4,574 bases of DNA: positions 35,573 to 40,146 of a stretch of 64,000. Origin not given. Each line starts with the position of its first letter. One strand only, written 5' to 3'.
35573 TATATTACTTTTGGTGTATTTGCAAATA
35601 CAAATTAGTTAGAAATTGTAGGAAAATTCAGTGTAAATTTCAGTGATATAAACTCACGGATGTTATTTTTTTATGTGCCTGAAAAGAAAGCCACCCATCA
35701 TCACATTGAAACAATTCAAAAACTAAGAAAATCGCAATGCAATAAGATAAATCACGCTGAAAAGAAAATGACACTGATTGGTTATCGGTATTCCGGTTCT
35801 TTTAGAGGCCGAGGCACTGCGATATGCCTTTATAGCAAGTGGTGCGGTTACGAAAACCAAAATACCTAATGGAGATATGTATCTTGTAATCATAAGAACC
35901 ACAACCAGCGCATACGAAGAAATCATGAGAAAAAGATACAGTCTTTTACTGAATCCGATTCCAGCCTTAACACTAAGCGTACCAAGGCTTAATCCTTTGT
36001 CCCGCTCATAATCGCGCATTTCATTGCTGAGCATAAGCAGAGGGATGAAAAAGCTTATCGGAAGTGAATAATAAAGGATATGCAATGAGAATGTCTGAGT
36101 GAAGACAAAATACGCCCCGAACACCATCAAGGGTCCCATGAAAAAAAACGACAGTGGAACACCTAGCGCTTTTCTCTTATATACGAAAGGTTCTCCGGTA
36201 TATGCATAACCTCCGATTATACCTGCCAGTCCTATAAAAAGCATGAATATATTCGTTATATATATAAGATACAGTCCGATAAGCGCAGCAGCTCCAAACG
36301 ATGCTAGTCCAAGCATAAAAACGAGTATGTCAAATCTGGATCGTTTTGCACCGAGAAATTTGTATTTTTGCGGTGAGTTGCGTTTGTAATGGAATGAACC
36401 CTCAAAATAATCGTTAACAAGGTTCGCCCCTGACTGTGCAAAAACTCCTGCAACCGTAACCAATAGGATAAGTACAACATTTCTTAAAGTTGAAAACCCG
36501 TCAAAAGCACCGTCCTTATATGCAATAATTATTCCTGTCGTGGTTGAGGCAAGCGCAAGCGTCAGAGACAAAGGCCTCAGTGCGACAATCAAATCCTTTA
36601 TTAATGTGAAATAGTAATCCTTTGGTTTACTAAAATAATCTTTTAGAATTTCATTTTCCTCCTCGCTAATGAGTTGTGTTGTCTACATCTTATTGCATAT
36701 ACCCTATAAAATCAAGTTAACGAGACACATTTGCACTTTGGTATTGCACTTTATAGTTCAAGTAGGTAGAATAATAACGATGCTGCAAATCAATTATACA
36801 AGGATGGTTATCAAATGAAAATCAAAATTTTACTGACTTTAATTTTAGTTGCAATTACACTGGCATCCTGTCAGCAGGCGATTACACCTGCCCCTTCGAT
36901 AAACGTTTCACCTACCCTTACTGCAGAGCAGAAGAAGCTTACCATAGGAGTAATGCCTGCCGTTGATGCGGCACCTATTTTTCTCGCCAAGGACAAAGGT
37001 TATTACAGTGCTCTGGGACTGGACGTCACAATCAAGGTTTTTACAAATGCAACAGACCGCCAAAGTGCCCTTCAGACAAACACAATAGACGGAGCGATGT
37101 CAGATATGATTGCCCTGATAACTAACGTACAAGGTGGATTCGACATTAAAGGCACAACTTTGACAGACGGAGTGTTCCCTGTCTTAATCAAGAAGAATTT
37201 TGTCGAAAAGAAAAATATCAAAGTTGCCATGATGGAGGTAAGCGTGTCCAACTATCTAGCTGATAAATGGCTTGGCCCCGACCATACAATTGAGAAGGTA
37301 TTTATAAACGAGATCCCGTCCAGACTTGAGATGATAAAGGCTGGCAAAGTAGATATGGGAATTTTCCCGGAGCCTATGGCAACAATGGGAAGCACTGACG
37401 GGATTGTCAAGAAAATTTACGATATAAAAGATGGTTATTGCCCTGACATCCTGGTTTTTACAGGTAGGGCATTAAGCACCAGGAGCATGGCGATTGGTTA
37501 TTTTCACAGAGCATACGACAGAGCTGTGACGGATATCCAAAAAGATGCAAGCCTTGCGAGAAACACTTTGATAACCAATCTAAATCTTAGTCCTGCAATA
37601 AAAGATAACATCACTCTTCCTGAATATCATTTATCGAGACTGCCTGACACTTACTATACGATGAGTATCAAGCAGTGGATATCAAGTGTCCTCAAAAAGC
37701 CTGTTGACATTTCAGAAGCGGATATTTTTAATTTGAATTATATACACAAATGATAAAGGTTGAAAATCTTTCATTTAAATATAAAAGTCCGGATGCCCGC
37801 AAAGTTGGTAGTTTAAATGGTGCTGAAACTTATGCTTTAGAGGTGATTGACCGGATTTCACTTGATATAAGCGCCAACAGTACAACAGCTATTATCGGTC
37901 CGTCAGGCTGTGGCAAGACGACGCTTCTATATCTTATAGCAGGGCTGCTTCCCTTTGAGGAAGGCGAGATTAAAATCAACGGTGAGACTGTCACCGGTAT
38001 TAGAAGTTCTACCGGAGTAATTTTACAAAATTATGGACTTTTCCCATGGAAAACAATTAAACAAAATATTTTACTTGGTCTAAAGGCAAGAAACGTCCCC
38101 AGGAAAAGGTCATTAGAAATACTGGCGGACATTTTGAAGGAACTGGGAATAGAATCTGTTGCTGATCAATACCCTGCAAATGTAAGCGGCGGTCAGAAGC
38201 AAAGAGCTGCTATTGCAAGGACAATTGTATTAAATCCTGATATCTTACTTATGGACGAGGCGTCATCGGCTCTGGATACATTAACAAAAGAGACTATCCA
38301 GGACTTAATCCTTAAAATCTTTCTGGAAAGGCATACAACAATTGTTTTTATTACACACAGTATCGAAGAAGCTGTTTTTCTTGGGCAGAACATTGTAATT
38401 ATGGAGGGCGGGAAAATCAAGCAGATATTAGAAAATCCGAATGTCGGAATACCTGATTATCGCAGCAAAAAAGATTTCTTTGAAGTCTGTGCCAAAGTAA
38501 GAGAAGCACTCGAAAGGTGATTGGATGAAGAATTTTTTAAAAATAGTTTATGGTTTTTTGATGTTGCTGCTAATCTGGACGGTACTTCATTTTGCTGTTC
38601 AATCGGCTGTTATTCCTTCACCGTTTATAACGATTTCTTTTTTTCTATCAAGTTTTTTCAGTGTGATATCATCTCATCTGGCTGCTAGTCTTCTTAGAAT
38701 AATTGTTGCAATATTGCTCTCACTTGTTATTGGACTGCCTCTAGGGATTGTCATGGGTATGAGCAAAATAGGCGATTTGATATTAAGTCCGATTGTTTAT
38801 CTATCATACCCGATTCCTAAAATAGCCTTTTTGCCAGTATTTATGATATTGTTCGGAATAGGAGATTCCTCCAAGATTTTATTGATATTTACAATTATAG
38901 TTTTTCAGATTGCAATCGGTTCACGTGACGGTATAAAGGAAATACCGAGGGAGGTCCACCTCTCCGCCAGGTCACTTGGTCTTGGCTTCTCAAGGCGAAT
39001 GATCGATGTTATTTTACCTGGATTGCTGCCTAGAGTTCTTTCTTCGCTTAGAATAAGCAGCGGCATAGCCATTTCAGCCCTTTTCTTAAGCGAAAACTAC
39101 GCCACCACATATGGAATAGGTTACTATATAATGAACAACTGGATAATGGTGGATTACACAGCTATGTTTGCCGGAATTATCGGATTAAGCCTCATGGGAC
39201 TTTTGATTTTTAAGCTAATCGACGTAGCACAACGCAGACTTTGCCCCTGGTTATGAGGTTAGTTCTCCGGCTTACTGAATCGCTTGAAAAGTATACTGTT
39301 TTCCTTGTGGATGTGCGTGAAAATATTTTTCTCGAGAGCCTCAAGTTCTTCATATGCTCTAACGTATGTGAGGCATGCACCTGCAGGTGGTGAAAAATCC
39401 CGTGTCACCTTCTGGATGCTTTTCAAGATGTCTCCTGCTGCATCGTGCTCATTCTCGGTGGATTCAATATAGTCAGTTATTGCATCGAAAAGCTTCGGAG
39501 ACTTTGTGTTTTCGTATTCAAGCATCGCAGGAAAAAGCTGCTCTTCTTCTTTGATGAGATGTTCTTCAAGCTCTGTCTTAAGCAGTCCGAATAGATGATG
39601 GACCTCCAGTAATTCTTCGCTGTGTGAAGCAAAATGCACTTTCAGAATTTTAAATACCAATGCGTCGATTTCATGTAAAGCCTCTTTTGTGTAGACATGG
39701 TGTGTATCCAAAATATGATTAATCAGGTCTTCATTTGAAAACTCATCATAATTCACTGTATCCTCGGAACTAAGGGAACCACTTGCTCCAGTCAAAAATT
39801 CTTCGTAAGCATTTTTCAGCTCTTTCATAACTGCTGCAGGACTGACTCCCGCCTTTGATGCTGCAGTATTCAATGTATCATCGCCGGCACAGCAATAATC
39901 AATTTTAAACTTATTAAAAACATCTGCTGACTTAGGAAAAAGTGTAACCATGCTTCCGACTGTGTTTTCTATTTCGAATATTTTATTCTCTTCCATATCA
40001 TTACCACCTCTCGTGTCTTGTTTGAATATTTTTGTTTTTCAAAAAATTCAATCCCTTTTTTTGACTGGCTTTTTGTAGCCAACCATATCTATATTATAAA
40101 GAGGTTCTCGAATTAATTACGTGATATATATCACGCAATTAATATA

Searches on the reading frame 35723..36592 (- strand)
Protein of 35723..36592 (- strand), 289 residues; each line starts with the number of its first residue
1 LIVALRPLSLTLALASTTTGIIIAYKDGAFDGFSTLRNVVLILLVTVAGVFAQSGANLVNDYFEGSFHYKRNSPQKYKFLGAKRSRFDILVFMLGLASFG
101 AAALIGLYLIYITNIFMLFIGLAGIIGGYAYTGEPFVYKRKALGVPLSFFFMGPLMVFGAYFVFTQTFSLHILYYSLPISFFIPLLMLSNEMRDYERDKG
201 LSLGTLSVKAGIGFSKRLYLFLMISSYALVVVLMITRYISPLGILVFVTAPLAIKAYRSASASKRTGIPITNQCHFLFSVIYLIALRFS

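Call 23: search_protein_families(library=pfam, proteins=[window:35723-36592:-], max_evalue=0.001)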
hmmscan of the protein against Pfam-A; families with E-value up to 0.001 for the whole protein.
window:35723-36592:- (289 aa): 1 family
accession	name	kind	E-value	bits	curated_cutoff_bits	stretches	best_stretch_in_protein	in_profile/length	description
PF01040.23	UbiA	-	1.3e-23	84.1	34.2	1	27-261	14-234/250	UbiA prenyltransferase family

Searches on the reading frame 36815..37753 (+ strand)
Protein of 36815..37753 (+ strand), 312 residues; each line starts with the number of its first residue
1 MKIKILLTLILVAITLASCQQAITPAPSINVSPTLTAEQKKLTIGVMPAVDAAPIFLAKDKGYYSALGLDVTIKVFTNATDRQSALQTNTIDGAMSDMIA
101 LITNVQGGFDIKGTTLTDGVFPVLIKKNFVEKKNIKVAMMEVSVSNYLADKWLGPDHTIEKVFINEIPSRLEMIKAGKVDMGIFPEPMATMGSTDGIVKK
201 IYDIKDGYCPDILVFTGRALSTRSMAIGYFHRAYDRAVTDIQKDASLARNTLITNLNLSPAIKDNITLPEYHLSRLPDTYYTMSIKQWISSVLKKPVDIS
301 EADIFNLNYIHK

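Call 23: search_protein_families(library=pfam, proteins=[window:36815-37753:+], max_evalue=0.001)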
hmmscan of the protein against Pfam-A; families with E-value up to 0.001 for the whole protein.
window:36815-37753:+ (312 aa): 2 families
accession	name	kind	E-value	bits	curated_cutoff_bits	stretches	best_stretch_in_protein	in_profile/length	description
PF13379.11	NMT1_2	-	1.1e-11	45.5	24.7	1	37-108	3-76/252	NMT1-like family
PF09084.16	NMT1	-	9.3e-10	39.2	20.5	1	51-113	3-65/216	NMT1/THI5 like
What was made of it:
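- On CUT1-type carbohydrate ABC importer: The only NBD in the window (37750-38520) belongs to an unrelated NMT1-type system (call 23).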

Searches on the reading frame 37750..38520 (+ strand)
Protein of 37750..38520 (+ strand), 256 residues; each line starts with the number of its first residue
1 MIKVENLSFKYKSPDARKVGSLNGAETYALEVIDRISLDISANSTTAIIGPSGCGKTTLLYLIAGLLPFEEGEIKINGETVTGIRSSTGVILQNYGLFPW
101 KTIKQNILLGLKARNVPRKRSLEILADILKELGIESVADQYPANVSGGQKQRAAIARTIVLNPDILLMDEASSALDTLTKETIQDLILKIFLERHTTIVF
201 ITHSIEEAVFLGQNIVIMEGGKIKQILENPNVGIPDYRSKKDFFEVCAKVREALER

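Call 23: search_protein_families(library=pfam, proteins=[window:37750-38520:+], max_evalue=0.001)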
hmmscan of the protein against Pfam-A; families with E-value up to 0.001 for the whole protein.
window:37750-38520:+ (256 aa): 4 families
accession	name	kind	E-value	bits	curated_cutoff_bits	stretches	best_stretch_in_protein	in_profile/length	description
PF00005.33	ABC_tran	-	8.4e-32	111.1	25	1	34-172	2-136/137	ABC transporter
PF13304.12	AAA_21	-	9.1e-07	29.7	27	0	46-67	2-23/304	AAA domain, putative AbiEii toxin, Type IV TA system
PF13401.12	AAA_22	-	5.2e-05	24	27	1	44-188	6-105/130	AAA domain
PF02463.25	SMC_N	-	5.7e-05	23.1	40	0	124-206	135-198/220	RecF/RecN/SMC N terminal domain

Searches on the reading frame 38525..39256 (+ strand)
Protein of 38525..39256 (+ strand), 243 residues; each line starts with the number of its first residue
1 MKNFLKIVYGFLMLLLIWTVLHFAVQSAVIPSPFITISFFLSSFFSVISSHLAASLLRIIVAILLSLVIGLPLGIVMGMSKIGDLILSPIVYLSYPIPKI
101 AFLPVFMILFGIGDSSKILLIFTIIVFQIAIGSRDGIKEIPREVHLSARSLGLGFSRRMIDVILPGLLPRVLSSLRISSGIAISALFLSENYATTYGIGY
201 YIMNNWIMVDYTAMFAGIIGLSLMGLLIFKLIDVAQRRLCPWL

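Call 23: search_protein_families(library=pfam, proteins=[window:38525-39256:+], max_evalue=0.001)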
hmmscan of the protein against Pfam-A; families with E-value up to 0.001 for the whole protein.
window:38525-39256:+ (243 aa): 1 family
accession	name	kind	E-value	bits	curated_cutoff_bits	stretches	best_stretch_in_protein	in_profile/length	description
PF00528.27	BPD_transp_1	-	8.9e-21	74.9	26.4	1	70-239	1-178/184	Binding-protein-dependent transport system inner membrane component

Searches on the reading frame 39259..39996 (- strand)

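Call 23: search_protein_families(library=pfam, proteins=[window:39259-39996:-], max_evalue=0.001)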
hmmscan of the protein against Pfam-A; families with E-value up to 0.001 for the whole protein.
window:39259-39996:- (245 aa): 2 families
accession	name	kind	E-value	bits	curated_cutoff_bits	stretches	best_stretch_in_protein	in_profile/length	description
PF04405.19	ScdA_N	-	1.3e-18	66.8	32.5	1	10-63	2-55/56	Domain of Unknown function (DUF542)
PF01814.28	Hemerythrin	-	4.8e-18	66.3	25.3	1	92-239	2-126/127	Hemerythrin HHE cation binding domain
